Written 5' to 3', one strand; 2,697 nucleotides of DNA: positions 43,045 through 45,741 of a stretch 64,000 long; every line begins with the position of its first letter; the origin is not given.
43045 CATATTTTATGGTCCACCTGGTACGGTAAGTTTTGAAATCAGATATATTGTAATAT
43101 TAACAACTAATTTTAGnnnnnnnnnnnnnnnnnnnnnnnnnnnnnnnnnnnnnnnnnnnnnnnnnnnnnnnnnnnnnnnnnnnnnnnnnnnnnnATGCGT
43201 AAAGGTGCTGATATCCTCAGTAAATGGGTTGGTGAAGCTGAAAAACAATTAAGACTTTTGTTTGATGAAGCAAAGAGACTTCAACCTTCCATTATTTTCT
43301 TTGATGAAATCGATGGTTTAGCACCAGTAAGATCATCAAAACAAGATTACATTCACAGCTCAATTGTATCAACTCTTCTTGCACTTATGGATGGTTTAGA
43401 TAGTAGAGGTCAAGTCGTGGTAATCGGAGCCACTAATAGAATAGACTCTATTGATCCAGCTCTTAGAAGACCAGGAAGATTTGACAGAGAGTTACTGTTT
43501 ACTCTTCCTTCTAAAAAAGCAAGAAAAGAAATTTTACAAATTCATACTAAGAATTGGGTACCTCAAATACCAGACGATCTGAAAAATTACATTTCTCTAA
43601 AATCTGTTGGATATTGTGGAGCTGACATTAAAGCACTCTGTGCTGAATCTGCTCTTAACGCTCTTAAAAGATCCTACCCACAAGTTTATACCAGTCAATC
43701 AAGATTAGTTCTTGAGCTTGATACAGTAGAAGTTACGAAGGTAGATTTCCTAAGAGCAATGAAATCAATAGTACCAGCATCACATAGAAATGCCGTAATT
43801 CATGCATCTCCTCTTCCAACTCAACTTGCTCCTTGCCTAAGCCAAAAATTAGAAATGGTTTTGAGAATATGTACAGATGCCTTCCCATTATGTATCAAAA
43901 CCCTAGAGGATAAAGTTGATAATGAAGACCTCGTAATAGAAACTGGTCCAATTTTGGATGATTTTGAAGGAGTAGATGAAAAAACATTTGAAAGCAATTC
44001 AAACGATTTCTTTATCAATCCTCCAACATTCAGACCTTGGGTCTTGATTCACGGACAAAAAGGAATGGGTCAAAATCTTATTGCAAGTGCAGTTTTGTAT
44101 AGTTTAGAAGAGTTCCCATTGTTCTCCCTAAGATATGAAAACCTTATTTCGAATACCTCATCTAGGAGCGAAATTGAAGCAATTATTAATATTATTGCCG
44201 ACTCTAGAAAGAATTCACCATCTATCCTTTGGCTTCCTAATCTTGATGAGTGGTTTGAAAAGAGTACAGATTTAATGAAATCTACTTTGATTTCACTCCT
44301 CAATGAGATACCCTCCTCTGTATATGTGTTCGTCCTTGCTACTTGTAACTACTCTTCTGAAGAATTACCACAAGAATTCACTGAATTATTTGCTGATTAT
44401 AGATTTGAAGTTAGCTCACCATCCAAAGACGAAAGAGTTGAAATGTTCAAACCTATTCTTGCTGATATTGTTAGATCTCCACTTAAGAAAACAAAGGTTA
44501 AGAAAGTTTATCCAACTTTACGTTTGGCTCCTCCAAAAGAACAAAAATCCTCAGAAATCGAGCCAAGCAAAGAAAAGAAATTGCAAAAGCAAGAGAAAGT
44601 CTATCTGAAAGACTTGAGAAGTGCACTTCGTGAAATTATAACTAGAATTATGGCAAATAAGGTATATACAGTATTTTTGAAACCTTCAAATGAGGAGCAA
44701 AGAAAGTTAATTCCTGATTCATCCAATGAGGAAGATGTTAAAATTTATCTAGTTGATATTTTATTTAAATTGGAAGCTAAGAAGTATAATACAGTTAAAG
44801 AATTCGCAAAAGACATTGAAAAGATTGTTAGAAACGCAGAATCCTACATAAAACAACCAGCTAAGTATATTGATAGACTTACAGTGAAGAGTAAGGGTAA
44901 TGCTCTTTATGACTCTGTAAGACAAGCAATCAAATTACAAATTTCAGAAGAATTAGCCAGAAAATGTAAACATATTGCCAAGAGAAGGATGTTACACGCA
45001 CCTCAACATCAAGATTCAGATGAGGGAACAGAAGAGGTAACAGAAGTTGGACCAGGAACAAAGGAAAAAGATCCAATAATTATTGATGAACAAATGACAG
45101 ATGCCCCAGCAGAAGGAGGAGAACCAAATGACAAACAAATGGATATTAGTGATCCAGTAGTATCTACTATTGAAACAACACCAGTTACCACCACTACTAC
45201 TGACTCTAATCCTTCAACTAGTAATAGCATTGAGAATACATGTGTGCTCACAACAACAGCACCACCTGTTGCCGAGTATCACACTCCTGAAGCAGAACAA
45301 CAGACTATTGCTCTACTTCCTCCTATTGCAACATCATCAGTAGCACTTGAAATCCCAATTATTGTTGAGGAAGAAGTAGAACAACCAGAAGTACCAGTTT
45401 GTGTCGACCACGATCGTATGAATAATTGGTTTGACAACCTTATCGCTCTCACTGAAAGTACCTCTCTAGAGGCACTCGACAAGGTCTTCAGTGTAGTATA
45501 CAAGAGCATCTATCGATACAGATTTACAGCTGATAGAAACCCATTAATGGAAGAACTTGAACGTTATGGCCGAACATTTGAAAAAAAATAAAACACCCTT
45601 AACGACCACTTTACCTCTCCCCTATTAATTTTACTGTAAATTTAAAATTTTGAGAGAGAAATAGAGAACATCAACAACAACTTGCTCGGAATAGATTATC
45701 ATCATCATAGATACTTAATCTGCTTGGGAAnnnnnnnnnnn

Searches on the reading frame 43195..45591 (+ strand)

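Call 9: search_protein_families(library=pfam, proteins=[window:43195-45591:+], max_evalue=0.01)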
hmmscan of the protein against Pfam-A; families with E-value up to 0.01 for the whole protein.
window:43195-45591:+ (798 aa): 5 families
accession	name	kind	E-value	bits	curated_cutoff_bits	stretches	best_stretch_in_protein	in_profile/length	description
PF00004.35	AAA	-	6.9e-39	133.7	21.2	2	3-103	30-130/131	ATPase family associated with various cellular activities (AAA)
PF17862.7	AAA_lid_3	-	8e-09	35.3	27.2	1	132-167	6-41/45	AAA+ lid domain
PF00439.30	Bromodomain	-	3e-07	30.7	21.7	1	479-556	2-76/84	Bromodomain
PF09372.15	PRANC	-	0.0057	17.4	25.8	0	516-588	16-88/97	PRANC domain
PF07724.20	AAA_2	-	0.0091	16.5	27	0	21-67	66-101/166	AAA domain (Cdc48 subfamily)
